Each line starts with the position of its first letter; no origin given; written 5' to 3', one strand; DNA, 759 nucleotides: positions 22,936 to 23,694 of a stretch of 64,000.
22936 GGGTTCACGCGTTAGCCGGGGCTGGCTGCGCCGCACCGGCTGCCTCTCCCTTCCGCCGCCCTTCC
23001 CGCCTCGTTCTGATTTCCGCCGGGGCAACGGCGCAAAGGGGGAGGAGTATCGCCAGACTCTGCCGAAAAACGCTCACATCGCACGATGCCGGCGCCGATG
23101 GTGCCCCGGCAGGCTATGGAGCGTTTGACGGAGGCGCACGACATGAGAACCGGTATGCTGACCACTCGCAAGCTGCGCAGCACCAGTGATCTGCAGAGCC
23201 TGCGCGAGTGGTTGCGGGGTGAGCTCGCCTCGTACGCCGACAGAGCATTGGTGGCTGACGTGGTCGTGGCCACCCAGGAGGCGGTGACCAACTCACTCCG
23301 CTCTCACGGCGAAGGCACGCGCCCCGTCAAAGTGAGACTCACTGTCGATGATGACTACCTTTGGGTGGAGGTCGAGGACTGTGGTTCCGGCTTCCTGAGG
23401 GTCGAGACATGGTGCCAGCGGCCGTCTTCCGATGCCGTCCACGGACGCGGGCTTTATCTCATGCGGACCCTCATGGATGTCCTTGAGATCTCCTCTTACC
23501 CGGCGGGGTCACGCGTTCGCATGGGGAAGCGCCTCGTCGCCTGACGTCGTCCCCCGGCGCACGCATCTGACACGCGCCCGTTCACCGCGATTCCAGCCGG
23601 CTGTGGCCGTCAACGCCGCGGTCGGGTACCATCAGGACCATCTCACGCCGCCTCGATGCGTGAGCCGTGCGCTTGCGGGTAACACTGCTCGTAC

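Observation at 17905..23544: Second, 1680-aa RsbW-PAS2-GAFn-PP2C paralog followed directly by a stand-alone RsbW-like anti-sigma factor; no STAS partner in the window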

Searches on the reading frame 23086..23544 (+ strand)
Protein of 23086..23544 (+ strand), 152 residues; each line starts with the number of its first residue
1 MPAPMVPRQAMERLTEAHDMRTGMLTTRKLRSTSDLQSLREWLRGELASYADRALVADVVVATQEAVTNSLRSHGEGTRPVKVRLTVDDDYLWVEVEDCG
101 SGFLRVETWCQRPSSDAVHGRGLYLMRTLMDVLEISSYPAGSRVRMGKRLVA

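Call 7: search_protein_families(library=pfam, proteins=[window:23086-23544:+], max_evalue=0.01)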
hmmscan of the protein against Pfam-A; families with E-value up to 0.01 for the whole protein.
window:23086-23544:+ (152 aa): 2 families
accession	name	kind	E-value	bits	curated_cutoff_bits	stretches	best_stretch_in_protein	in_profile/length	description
PF13581.12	HATPase_c_2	-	2.1e-18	67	27.4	1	38-148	10-127/127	Histidine kinase-like ATPase domain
PF02518.31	HATPase_c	-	7.9e-06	26.7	26.4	1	62-145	9-104/111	Histidine kinase-, DNA gyrase B-, and HSP90-like ATPase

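Call 38: list_cluster_members(proteins=[P0001, window:23143-23544:+, window:31574-32686:+, P0002, P0007])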
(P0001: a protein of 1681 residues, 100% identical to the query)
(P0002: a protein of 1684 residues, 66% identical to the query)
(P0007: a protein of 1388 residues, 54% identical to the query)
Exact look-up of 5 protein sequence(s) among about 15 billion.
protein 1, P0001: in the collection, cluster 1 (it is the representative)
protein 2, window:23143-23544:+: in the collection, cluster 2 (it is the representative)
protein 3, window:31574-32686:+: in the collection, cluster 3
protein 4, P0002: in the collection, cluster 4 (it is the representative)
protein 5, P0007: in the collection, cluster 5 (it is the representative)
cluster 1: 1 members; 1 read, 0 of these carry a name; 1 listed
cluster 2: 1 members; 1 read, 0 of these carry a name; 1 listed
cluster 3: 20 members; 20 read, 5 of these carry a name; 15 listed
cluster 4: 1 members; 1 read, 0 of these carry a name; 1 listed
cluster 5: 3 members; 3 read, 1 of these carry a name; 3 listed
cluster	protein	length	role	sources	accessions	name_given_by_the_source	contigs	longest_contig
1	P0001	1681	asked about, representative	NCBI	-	-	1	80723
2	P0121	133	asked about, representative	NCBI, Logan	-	-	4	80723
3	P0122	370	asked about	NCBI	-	-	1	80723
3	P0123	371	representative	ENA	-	-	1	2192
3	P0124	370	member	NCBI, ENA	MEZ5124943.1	MAG: RNA polymerase sigma factor RpoD [Thermoleophilia bacterium]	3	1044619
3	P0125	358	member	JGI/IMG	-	RNA polymerase primary sigma factor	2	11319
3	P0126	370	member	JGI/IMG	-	RNA polymerase primary sigma factor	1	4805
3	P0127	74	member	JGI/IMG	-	RNA polymerase primary sigma factor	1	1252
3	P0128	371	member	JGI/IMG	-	RNA polymerase primary sigma factor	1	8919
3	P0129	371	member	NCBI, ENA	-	-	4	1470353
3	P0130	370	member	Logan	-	-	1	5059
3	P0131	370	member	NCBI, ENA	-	-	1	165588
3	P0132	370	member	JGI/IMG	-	-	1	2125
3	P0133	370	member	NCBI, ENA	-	-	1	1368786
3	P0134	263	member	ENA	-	-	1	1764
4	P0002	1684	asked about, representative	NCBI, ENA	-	-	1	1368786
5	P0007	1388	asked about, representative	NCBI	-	-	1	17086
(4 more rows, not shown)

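Call 41: search_solved_structures(query=window:23143-23544:+, max_evalue=1, show_alignments=3)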
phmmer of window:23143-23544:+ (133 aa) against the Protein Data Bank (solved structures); distinct sequences matched with E-value up to 1: 4.
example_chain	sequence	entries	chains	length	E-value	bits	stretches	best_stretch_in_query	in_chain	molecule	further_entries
4gt8_A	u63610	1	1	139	0.00024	24.4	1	42-91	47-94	Sensor protein vraS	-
6m36_A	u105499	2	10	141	0.0019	21.5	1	37-129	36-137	Serine-protein kinase RsbW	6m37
3zxo_A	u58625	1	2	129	0.016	18.5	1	30-84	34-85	REDOX SENSOR HISTIDINE KINASE RESPONSE REGULATOR DEVS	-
8sbm_A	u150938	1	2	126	0.019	18.3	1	30-84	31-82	GAF domain-containing protein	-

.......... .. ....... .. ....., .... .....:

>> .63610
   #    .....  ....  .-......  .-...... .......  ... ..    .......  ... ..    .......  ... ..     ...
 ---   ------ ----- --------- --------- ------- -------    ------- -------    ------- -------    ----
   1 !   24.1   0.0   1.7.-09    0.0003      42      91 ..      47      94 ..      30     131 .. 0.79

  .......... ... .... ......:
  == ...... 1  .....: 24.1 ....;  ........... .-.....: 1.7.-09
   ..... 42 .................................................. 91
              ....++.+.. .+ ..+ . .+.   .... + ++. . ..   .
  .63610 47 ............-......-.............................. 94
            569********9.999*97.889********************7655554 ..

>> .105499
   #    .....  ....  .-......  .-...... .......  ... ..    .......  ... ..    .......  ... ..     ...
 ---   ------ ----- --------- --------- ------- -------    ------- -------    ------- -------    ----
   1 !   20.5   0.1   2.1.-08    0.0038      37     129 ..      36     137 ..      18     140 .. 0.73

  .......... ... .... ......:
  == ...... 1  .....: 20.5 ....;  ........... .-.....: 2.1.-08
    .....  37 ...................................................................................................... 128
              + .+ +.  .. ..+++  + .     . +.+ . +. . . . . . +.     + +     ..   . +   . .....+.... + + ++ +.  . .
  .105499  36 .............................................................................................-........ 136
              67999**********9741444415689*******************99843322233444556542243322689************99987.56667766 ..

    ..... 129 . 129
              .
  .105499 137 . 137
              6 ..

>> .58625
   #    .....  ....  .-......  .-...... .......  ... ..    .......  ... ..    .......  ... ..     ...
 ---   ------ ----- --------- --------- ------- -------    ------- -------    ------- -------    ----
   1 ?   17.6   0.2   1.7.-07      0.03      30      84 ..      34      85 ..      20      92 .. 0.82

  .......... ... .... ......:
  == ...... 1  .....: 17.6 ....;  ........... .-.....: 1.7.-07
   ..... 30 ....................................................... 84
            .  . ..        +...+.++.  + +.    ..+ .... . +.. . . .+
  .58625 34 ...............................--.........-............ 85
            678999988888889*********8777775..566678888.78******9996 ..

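Call 65: find_related_loci(query=A2, collection=metagenome_contigs, flank=10000)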
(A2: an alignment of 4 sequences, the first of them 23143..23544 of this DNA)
Query A2 (133 aa) in metagenome_contigs; peptide patterns used: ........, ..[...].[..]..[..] (x = any residue, [..] = any of these).
456 stretches matched a pattern; 2 encode a relative of the query (tblastn E <= 1e-3); 2 distinct loci.
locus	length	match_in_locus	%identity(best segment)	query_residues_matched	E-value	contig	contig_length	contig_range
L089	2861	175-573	65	1-133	6e-53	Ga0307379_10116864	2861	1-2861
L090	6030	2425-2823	62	1-133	2e-51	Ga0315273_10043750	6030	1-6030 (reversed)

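Call 69: search_protein_families(library=pfam, proteins=[L089:620-1129:+, L089:1174-2310:+, L089:1183-1983:-, L089:2265-2825:-, L090:3-1760:-, L090:2823-4142:-, L090:4153-5007:-, L090:5244-5846:-, L090:3740-5077:-], max_evalue=0.001)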
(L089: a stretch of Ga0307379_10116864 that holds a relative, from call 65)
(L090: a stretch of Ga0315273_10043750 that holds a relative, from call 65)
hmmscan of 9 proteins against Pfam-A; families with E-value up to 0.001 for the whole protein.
L089:620-1129:+ (169 aa): 0 families

L089:1174-2310:+ (378 aa): 3 families
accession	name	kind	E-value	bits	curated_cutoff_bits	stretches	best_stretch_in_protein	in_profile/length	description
PF00990.26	GGDEF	-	1e-41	142.8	23.8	1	220-374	2-161/161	Diguanylate cyclase, GGDEF domain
PF13492.12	GAF_3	-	1e-08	36.1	27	1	151-208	74-129/129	GAF domain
PF13185.12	GAF_2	-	0.00031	21.4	28.6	1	114-207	53-136/136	GAF domain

L089:1183-1983:- (266 aa): 0 families

L089:2265-2825:- (186 aa): 1 family
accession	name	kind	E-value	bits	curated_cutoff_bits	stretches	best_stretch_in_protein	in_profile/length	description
PF12146.15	Hydrolase_4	-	4.4e-37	128.1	27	1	1-151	85-237/239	Serine aminopeptidase, S33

L090:3-1760:- (586 aa): 9 families
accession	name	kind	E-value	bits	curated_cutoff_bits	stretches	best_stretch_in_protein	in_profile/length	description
PF13581.12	HATPase_c_2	-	1.4e-20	74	27.4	1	49-166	1-126/127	Histidine kinase-like ATPase domain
PF08448.16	PAS_4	-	7.3e-19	68.5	23.1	2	202-302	1-109/110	PAS fold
PF00989.32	PAS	-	8.8e-14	51.9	22.6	2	197-263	2-68/113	PAS fold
PF13188.13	PAS_8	-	1.3e-13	50.7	21.8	2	313-377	1-53/65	PAS domain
PF13426.13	PAS_9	-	6e-12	46.2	27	2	215-287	10-84/103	PAS domain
PF13492.12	GAF_3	-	1.1e-08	35.9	27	1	468-583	1-106/129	GAF domain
PF13185.12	GAF_2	-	6.3e-06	26.9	28.6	1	468-578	3-109/136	GAF domain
PF02518.31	HATPase_c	-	1.8e-05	25.6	26.4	1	83-152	9-86/111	Histidine kinase-, DNA gyrase B-, and HSP90-like ATPase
PF01590.32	GAF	-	0.00042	21.3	22.4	0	476-582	9-112/133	GAF domain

L090:2823-4142:- (439 aa): 6 families
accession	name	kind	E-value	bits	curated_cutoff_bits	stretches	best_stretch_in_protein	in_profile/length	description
PF12146.15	Hydrolase_4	-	7.8e-73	245.1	27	1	181-414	2-237/239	Serine aminopeptidase, S33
PF00561.26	Abhydrolase_1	-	1.8e-18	67.5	25.8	1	188-412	5-241/245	alpha/beta hydrolase fold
PF12697.13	Abhydrolase_6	-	1.5e-10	42.6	26.3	1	188-393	3-192/217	Alpha/beta hydrolase family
PF07859.19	Abhydrolase_3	-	0.0002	21.6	25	1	233-411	44-208/210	alpha/beta hydrolase fold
PF00326.27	Peptidase_S9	-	0.00083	19.3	22.6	0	206-292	10-101/213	Prolyl oligopeptidase family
PF07819.20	PGAP1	-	0.00091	19.5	24.3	0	237-273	71-109/233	PGAP1-like alpha/beta domain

L090:4153-5007:- (284 aa): 1 family
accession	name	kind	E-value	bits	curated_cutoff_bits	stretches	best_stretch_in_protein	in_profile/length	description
PF02735.22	Ku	-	4e-44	151.2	25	1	11-177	1-176/190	Ku70/Ku80 beta-barrel domain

L090:5244-5846:- (200 aa): 0 families

L090:3740-5077:- (445 aa): 0 families

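Call 70: search_protein_families(library=ncbifam, proteins=[window:23143-23544:+], max_evalue=0.001)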
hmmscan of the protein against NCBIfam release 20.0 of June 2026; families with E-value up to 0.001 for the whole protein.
window:23143-23544:+ (133 aa): 4 families
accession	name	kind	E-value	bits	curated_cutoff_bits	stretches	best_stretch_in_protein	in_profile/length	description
NF041045.1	RsbA_anti_sig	subfamily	2.8e-14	53.1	210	1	11-127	185-300/303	anti-sigma factor RsbA family regulatory protein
TIGR01925.2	spIIAB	equivalog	1.4e-09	38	135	1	37-131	35-136/137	anti-sigma F factor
NF003144.0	PRK04069.1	equivalog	2.2e-07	30.4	145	1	37-129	40-141/161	anti-sigma B factor RsbW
TIGR01924.1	rsbW_low_gc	equivalog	5.1e-05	22.7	155.05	1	37-129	40-141/159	anti-sigma B factor RsbW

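Call 80: find_homologous_proteins(query=A2, max_evalue=0.00001)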
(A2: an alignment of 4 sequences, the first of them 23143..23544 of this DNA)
Query A2 (4 sequences) (133 aa, profile of the alignment): 118 proteins with E <= 0.00001 among 8000 candidates.
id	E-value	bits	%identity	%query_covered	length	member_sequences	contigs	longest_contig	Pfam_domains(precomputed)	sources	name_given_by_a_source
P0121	1.5e-71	257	100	100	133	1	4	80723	PF13581.13,PF02518.32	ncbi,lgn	-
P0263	1.3e-69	250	73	98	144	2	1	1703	PF13581.13,PF02518.32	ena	-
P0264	1.1e-67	244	74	98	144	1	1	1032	PF13581.13,PF02518.32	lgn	-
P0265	3.0e-64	233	68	95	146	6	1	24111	PF13581.13,PF02518.32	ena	-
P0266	9.9e-64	231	73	100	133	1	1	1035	PF13581.13,PF02518.32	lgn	-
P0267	2.4e-63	230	69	98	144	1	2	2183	PF13581.13,PF02518.32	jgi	jgi:anti-sigma regulatory factor (Ser/Thr protein kinase)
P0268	9.1e-61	222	69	100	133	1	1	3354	PF13581.13,PF02518.32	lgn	-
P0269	5.8e-60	219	74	95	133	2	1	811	PF13581.13,PF02518.32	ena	-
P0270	6.9e-59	216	65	100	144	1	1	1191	PF13581.13,PF02518.32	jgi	jgi:anti-sigma regulatory factor (Ser/Thr protein kinase)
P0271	6.4e-57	209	66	98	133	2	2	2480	PF13581.13,PF02518.32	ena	-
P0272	1.2e-56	208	65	99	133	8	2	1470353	PF13581.13,PF02518.32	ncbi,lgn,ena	-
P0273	2.3e-56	207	65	98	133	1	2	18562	PF13581.13,PF02518.32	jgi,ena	jgi:anti-sigma regulatory factor (Ser/Thr protein kinase)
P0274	5.6e-56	206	67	98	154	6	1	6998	PF13581.13,PF02518.32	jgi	jgi:anti-sigma regulatory factor (Ser/Thr protein kinase)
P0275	1.0e-55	205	67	93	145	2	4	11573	PF13581.13,PF02518.32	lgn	-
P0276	3.6e-55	204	71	95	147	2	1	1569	PF13581.13,PF02518.32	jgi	jgi:serine/threonine-protein kinase RsbW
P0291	1.7e-28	117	43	95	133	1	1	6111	PF13581.13,PF02518.32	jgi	jgi:anti-sigma regulatory factor (Ser/Thr protein kinase)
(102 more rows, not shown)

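Call 81: find_encoding_contigs(protein=P0272, flank=10000, max_places=2)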
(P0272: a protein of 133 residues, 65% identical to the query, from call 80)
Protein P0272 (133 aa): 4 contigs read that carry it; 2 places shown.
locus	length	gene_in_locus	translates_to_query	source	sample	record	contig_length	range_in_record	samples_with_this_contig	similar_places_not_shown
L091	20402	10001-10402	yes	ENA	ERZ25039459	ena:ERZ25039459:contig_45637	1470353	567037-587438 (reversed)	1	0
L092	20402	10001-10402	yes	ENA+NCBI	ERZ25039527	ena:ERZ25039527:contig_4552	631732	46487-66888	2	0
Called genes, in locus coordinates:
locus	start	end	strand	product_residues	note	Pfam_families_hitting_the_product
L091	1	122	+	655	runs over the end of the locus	PF00930:DPPIV_N (faint), PF26550:Tricorn_2nd (faint), PF26549:Tricorn_N, PF07676:PD40, PF26549:Tricorn_N, PF07676:PD40, PF05448:AXE1 (weak), PF00326:Peptidase_S9, +2 more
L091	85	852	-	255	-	PF00731:AIRC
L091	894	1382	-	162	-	PF01969:Ni_insertion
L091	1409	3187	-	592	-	-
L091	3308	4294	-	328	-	PF12833:HTH_18, PF00165:HTH_AraC (weak)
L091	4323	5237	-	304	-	PF10646:Germane, PF10648:Gmad2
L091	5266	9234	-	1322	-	PF13581:HATPase_c_2, PF08448:PAS_4, PF01590:GAF, PF13185:GAF_2, PF13492:GAF_3, PF01590:GAF, PF13185:GAF_2, PF13185:GAF_2, +11 more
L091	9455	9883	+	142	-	PF04472:SepF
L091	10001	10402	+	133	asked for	PF13581:HATPase_c_2, PF02518:HATPase_c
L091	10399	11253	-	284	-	PF12146:Hydrolase_4, PF00561:Abhydrolase_1, PF12697:Abhydrolase_6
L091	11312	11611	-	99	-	-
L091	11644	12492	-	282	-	PF02735:Ku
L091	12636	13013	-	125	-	-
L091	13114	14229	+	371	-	PF03979:Sigma70_r1_1, PF00140:Sigma70_r1_2, PF04542:Sigma70_r2, PF04539:Sigma70_r3, PF04545:Sigma70_r4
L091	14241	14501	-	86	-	PF00892:EamA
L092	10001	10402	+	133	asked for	PF13581:HATPase_c_2, PF02518:HATPase_c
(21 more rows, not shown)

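Call 82: find_encoding_contigs(protein=P0273, flank=10000, max_places=2)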
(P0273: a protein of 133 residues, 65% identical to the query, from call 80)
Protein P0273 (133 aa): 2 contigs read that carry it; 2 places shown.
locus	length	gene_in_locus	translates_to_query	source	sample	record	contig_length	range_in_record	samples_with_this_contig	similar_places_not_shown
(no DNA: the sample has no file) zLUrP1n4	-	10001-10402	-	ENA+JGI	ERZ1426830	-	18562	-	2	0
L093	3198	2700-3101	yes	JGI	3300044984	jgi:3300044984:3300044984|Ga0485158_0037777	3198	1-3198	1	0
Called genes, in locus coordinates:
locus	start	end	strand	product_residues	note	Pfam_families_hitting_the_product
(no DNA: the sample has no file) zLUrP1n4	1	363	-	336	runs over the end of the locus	PF00005:ABC_tran, PF13304:AAA_21, PF13732:DrrA1-3_C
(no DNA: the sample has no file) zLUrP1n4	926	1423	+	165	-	-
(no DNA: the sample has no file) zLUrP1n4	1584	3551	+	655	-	PF00930:DPPIV_N (faint), PF26549:Tricorn_N, PF26550:Tricorn_2nd (weak), PF07676:PD40, PF26549:Tricorn_N, PF07676:PD40 (weak), PF05448:AXE1 (weak), PF00326:Peptidase_S9, +2 more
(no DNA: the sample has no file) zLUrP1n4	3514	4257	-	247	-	PF00731:AIRC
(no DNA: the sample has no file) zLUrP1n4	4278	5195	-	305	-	PF10646:Germane, PF10648:Gmad2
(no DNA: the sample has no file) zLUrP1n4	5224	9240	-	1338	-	PF13581:HATPase_c_2, PF08448:PAS_4, PF13185:GAF_2, PF13492:GAF_3, PF13185:GAF_2, PF13185:GAF_2, PF01590:GAF, PF13492:GAF_3, +11 more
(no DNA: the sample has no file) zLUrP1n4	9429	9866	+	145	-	PF04472:SepF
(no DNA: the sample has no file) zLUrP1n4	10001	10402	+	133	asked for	PF13581:HATPase_c_2, PF02518:HATPase_c (weak)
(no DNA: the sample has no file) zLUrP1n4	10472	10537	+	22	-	?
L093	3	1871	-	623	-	?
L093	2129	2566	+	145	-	PF04472:SepF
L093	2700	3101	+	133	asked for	PF13581:HATPase_c_2, PF02518:HATPase_c (weak)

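Call 83: find_encoding_contigs(protein=P0291, flank=10000, max_places=2)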
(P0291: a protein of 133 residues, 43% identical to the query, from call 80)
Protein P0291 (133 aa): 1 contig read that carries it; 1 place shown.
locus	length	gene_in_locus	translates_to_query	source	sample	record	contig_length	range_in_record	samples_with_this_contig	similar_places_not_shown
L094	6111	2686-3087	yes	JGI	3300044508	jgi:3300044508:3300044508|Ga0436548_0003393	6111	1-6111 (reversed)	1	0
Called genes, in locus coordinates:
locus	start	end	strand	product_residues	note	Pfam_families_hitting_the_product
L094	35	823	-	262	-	PF00702:Hydrolase, PF12710:HAD (faint), PF13419:HAD_2, PF13242:Hydrolase_like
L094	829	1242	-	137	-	PF00582:Usp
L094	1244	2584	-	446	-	PF01566:Nramp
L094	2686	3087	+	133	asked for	PF13581:HATPase_c_2, PF02518:HATPase_c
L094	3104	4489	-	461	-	PF00202:Aminotran_3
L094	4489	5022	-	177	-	PF00583:Acetyltransf_1, PF13508:Acetyltransf_7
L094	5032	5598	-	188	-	PF02659:Mntp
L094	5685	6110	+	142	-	?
